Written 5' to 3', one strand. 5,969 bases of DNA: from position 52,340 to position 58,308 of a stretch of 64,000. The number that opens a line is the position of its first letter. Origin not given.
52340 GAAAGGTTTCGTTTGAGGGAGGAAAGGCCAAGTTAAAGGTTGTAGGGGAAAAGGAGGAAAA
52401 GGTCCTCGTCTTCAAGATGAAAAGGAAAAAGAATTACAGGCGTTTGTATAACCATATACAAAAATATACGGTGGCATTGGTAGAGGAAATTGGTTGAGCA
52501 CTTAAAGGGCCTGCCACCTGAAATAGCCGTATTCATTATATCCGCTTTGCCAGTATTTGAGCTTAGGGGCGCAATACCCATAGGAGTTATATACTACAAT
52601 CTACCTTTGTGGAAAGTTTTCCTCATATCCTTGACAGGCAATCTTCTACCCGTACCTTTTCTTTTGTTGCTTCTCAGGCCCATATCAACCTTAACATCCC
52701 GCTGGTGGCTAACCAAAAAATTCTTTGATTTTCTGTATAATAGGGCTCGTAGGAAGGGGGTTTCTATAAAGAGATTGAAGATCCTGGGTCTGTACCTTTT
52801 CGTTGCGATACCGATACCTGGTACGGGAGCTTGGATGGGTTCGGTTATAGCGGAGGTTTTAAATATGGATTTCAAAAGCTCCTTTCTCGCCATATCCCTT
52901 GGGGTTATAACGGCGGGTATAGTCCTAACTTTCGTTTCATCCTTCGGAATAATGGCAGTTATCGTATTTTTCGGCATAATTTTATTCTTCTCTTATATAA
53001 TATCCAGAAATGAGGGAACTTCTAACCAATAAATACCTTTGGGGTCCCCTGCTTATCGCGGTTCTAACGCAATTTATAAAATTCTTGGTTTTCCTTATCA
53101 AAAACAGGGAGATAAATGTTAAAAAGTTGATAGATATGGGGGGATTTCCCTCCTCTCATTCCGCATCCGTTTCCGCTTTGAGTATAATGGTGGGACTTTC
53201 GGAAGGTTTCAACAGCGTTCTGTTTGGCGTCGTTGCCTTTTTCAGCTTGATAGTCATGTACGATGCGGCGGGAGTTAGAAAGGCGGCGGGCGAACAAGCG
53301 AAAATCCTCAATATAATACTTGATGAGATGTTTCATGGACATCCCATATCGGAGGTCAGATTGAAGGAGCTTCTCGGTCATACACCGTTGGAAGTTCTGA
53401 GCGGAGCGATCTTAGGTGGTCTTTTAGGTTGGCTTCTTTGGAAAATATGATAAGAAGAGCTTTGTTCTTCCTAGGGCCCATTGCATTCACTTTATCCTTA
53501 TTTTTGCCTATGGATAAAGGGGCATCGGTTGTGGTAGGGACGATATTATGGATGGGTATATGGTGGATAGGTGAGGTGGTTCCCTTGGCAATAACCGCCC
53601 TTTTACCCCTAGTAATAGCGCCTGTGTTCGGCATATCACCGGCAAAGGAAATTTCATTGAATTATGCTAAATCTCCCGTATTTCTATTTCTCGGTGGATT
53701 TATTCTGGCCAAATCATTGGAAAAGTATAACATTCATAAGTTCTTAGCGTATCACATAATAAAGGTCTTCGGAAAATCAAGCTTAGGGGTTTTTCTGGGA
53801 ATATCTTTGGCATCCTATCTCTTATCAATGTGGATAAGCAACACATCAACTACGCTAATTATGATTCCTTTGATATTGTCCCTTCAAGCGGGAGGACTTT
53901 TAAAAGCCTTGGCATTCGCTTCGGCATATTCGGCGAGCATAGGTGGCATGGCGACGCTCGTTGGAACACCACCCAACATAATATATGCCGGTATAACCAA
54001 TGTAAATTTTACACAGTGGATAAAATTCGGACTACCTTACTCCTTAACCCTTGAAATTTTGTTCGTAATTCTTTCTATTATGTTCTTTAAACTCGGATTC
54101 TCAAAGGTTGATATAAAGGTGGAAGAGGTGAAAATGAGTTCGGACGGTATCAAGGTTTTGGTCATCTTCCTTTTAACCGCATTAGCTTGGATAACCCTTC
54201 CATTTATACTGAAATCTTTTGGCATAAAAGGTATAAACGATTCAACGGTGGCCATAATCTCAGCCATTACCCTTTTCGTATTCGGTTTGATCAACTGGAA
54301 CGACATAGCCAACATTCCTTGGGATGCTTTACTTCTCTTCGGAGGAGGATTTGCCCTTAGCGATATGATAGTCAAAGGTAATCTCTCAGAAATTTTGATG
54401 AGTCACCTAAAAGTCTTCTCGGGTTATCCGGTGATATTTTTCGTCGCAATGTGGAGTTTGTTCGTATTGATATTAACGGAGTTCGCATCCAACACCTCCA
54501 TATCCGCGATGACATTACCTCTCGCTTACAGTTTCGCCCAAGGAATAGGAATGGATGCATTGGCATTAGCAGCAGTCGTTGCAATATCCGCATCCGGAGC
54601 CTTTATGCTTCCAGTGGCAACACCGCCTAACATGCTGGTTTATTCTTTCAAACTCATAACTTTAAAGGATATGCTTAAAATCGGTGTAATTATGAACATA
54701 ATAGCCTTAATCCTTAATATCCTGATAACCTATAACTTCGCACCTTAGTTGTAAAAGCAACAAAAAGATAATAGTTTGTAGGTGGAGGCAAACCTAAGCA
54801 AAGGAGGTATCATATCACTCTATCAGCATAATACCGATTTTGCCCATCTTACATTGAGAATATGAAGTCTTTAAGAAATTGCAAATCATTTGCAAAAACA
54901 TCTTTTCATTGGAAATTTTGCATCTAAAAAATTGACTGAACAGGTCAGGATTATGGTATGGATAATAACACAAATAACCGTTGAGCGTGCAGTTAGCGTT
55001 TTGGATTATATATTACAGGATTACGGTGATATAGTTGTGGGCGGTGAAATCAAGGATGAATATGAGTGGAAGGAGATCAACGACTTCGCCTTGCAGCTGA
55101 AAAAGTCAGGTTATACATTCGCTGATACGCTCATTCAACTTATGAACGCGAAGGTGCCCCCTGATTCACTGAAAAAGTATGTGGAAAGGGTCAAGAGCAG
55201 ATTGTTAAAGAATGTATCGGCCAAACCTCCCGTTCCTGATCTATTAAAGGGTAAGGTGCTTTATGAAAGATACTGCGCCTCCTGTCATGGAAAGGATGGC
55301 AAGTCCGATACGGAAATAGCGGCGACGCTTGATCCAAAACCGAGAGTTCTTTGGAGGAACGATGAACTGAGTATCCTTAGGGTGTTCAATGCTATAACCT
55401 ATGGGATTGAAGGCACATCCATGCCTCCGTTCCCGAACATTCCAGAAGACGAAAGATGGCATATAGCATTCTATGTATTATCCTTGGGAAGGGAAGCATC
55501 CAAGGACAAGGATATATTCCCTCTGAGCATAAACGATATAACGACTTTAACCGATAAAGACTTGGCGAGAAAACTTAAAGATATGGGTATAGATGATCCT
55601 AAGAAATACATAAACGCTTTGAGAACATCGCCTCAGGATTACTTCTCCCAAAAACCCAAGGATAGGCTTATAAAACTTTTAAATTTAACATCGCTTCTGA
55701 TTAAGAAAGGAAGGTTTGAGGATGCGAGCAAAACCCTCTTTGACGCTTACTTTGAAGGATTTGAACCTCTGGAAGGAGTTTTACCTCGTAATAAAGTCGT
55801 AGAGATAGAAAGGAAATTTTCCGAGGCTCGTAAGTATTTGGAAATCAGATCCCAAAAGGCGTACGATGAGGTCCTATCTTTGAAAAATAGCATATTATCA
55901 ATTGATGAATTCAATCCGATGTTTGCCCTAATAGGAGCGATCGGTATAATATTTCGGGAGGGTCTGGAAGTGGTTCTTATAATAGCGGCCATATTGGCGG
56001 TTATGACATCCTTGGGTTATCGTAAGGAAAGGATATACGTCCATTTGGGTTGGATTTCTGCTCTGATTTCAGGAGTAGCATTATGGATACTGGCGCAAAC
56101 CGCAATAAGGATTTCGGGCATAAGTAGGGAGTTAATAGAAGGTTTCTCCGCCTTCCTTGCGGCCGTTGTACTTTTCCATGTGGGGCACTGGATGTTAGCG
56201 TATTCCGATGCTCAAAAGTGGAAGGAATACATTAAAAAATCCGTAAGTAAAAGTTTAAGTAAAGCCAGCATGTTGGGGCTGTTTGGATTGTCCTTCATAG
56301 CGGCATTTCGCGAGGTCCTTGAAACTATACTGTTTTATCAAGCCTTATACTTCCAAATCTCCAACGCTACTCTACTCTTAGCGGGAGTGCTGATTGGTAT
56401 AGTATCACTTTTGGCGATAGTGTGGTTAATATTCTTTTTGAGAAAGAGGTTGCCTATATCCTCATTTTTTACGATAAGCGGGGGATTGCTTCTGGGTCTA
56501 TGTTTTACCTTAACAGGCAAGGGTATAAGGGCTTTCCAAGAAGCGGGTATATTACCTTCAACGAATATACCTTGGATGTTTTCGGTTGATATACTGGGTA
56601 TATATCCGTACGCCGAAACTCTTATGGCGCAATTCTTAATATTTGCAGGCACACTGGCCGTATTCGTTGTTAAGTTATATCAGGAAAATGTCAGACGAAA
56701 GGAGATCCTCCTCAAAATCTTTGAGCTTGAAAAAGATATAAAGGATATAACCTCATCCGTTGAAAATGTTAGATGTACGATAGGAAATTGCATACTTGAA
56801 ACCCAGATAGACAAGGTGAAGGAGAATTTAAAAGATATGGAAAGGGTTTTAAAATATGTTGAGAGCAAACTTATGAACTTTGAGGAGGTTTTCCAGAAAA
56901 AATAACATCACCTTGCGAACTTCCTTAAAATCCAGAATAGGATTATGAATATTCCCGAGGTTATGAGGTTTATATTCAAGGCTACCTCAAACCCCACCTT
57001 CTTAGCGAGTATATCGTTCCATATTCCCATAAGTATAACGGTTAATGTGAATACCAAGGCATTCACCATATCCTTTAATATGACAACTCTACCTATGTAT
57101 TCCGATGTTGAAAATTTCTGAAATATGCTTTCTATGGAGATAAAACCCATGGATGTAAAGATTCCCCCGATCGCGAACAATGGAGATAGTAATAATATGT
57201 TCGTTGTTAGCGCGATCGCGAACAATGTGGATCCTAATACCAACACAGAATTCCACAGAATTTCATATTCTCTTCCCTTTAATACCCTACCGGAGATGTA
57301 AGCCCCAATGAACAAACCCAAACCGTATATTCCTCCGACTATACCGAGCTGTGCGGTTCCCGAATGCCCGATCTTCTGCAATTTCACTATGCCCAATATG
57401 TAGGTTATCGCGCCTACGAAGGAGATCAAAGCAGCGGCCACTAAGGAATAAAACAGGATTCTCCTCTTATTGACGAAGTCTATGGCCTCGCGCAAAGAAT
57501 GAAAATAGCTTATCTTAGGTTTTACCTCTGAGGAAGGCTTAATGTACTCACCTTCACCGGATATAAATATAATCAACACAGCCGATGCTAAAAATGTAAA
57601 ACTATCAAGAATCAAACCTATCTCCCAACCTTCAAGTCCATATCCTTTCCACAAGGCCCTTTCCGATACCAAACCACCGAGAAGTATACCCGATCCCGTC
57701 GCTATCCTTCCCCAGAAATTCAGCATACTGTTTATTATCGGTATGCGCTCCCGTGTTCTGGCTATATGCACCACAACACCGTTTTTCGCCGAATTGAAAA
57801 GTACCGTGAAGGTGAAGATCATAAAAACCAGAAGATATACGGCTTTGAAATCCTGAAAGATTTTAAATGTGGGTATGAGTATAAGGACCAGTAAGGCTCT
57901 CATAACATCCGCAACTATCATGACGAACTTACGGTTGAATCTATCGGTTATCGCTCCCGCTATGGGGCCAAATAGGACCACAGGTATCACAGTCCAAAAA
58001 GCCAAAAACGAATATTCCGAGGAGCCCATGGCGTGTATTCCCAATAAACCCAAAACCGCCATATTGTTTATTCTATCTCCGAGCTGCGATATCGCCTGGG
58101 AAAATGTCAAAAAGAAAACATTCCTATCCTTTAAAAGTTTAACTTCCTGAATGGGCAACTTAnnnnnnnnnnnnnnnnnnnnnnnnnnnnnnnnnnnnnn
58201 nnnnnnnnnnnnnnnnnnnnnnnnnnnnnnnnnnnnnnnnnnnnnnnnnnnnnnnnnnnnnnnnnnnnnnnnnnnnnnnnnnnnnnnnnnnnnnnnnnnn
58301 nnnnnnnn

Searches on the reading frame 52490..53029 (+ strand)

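Call 38: search_protein_families(library=pfam, proteins=[window:52490-53029:+], max_evalue=0.00001)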
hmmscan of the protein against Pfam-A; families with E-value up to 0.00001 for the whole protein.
window:52490-53029:+ (180 aa): 1 family
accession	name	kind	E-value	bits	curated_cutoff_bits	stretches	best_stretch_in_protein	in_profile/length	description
PF06695.16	Sm_multidrug_ex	-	4.1e-40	137.6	30.7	1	24-145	1-121/121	Putative small multi-drug export protein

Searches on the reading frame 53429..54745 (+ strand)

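Call 38: search_protein_families(library=pfam, proteins=[window:53429-54745:+], max_evalue=0.00001)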
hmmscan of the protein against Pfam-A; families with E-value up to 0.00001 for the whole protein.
window:53429-54745:+ (439 aa): 2 families
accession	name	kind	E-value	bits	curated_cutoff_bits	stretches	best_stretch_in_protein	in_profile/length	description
PF03600.22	CitMHS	-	4.2e-46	158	31.9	1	44-385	2-336/336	Citrate transporter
PF00939.25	Na_sulph_symp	-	6.6e-41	141.2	27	2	237-434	266-462/472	Sodium:sulfate symporter transmembrane region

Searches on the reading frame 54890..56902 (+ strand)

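Call 38: search_protein_families(library=pfam, proteins=[window:54890-56902:+], max_evalue=0.00001)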
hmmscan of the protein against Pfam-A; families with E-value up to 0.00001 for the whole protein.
window:54890-56902:+ (671 aa): 3 families
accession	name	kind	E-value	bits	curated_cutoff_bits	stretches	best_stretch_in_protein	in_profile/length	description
PF03239.20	FTR1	-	2.7e-22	79.9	25.3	2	341-464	120-238/284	Iron permease FTR1 family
PF13442.11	Cytochrome_CBB3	-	1.2e-10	42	27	1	118-196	3-68/68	Cytochrome C oxidase, cbb3-type, subunit III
PF00034.26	Cytochrom_C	-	1.3e-06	30.1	21.3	1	120-199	3-89/90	Cytochrome c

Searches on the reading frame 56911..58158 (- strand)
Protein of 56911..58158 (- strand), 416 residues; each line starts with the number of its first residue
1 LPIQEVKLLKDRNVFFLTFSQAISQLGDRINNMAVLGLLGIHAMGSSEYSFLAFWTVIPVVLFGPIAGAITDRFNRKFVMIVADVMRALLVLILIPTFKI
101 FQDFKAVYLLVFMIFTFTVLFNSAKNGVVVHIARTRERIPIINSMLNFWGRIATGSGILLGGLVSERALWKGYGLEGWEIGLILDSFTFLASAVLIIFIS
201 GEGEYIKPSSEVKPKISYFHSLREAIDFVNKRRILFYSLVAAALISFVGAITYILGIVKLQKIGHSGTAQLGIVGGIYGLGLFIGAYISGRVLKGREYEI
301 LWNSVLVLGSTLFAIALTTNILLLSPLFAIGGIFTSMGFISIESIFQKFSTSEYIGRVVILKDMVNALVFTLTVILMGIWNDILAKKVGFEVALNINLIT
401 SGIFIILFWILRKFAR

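Call 38: search_protein_families(library=pfam, proteins=[window:56911-58158:-], max_evalue=0.00001)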
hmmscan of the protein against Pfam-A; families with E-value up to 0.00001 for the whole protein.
window:56911-58158:- (416 aa): 1 family
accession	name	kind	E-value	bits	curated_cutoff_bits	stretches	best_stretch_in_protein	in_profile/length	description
PF07690.21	MFS_1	-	1.9e-18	66.9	33.4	1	17-359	1-332/347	Major Facilitator Superfamily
